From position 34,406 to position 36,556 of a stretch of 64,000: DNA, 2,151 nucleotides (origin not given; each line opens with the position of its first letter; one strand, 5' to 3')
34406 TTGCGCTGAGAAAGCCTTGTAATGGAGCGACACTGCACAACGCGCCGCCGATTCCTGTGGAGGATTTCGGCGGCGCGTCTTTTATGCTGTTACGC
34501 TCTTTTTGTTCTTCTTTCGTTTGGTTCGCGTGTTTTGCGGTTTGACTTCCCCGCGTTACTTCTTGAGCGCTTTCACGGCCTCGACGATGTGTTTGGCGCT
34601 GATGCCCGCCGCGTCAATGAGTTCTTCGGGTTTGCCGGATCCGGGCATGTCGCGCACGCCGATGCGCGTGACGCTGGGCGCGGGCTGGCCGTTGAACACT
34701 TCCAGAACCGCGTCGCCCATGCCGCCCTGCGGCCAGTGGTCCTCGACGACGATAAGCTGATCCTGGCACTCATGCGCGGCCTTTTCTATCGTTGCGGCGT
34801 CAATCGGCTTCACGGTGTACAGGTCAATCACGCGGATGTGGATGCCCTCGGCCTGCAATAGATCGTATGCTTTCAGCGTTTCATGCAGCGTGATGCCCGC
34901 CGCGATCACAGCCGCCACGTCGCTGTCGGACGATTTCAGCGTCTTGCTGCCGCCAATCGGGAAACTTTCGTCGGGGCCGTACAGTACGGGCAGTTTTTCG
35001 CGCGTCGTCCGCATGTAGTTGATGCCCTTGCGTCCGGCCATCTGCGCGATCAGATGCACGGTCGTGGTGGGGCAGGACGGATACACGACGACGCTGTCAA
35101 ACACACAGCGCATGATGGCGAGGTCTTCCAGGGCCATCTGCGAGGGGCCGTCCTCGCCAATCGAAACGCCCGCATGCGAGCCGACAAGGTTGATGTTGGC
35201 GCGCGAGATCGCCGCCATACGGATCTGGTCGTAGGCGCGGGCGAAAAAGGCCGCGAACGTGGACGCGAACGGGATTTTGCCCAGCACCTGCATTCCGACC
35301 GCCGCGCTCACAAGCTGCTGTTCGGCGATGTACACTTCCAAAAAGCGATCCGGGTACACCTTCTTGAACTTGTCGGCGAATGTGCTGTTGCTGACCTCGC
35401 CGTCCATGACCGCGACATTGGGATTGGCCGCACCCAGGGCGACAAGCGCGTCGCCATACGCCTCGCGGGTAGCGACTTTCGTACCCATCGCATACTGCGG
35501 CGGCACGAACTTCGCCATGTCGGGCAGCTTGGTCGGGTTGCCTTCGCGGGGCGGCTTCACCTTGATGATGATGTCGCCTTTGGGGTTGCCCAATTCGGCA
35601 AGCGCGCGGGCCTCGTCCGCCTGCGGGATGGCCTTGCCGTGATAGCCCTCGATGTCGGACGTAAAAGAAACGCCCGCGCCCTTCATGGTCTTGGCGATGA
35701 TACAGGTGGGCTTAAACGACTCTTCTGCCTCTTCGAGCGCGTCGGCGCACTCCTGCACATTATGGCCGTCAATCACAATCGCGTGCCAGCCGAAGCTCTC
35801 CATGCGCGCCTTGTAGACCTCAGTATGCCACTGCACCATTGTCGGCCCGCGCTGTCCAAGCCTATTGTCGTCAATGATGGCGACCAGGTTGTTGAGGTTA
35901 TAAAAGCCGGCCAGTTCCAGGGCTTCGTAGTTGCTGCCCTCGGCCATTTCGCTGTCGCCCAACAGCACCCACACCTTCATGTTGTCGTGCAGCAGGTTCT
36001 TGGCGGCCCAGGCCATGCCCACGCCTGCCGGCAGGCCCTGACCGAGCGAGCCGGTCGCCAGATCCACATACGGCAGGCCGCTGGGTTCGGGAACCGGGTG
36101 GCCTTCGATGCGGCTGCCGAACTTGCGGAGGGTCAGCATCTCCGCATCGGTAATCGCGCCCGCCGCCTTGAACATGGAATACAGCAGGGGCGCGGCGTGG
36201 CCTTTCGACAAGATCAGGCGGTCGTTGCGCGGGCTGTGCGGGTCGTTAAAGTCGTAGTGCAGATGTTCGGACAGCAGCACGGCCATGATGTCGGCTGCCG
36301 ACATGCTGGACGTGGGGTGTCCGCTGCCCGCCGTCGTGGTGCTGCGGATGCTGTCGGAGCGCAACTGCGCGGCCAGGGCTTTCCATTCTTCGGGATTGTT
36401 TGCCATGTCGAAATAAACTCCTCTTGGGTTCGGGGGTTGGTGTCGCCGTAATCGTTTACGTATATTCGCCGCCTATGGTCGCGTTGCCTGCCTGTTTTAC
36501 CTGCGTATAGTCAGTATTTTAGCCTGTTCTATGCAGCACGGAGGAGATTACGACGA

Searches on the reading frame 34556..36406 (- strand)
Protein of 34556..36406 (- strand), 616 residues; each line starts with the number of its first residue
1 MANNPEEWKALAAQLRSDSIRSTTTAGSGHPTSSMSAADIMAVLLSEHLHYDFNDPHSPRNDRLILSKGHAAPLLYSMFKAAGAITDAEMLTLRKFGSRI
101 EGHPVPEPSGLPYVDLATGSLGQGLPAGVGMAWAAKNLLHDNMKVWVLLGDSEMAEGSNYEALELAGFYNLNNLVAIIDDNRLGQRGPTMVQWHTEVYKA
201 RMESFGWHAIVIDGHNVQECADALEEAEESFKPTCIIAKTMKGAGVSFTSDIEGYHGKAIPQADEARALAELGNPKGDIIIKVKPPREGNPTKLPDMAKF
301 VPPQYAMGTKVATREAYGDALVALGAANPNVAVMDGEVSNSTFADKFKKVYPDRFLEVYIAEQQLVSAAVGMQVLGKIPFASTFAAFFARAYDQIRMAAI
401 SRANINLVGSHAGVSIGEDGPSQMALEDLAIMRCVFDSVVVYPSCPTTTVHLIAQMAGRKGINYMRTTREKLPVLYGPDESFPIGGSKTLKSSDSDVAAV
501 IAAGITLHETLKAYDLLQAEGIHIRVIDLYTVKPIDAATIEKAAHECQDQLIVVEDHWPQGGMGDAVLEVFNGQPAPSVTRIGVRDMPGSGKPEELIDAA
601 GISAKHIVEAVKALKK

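Call 92: search_protein_families(library=pfam, proteins=[window:34556-36406:-], max_evalue=0.00001)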
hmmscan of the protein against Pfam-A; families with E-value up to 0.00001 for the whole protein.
window:34556-36406:- (616 aa): 6 families
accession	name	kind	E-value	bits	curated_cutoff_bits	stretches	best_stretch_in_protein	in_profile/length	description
PF00456.26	Transketolase_N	-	4.6e-48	164.4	22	1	12-273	6-276/334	Transketolase, thiamine diphosphate binding domain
PF02779.29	Transket_pyr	-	2.5e-39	135.1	27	1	310-473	2-173/174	Transketolase, pyrimidine binding domain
PF02780.25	Transketolase_C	-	2.2e-26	92.7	25.9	1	493-607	7-124/124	Transketolase, C-terminal domain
PF13292.11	DXP_synthase_N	-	6.1e-11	42.5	21.2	1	6-184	16-174/274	1-deoxy-D-xylulose-5-phosphate synthase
PF02775.26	TPP_enzyme_C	-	1.8e-06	28.3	21.9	1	117-236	26-149/151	Thiamine pyrophosphate enzyme, C-terminal TPP binding domain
PF00676.26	E1_dh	-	4.8e-06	26.2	22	1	119-229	101-209/300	Dehydrogenase E1 component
